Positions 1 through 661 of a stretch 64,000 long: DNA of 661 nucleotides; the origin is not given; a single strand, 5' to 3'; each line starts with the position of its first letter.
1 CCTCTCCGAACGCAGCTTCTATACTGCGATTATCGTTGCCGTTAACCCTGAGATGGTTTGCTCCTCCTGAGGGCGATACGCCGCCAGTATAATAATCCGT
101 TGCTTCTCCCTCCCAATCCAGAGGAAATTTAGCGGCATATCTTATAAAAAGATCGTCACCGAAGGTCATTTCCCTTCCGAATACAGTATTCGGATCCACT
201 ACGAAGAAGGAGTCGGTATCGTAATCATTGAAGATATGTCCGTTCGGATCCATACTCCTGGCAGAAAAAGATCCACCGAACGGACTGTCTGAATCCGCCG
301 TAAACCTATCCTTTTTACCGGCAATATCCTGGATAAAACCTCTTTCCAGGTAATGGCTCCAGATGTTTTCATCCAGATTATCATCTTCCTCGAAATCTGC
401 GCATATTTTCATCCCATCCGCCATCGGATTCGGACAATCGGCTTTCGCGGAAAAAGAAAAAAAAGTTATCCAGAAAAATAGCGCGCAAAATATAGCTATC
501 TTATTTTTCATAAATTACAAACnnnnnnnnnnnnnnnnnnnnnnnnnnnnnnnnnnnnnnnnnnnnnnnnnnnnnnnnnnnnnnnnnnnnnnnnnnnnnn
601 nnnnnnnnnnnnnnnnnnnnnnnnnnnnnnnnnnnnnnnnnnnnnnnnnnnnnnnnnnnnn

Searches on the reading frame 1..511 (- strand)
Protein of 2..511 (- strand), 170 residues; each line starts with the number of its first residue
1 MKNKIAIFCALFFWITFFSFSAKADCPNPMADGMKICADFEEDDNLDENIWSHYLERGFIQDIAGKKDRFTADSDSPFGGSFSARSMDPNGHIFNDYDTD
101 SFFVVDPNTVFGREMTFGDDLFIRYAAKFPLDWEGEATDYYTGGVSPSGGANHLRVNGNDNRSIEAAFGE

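Call 3: search_protein_families(library=pfam, proteins=[window:1-511:-], max_evalue=1)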
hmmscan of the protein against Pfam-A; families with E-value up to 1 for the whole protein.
window:1-511:- (170 aa): 0 families

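Call 90: search_protein_representatives(protein=window:2-511:-)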
Query: 170 residues. Proteins with E-value up to 0.001 (for the whole library): 10; up to 1e-10: 7; up to 1e-30: 4. The best 10 are listed.
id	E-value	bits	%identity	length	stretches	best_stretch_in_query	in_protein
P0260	8.3e-113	390.7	100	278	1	1-170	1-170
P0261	1.9e-70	252.7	69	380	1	2-169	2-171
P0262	8.4e-54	198.5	63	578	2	24-168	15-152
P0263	6.3e-37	143.5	53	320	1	25-168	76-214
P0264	1.1e-25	106.8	47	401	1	21-169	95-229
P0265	1.4e-20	90.3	49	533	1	36-169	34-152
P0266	3.2e-14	69.5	35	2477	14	79-112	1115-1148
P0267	1.6e-09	54.3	44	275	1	32-168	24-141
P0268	7.0e-07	45.6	31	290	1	42-161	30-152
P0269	6.1e-06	42.6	39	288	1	4-162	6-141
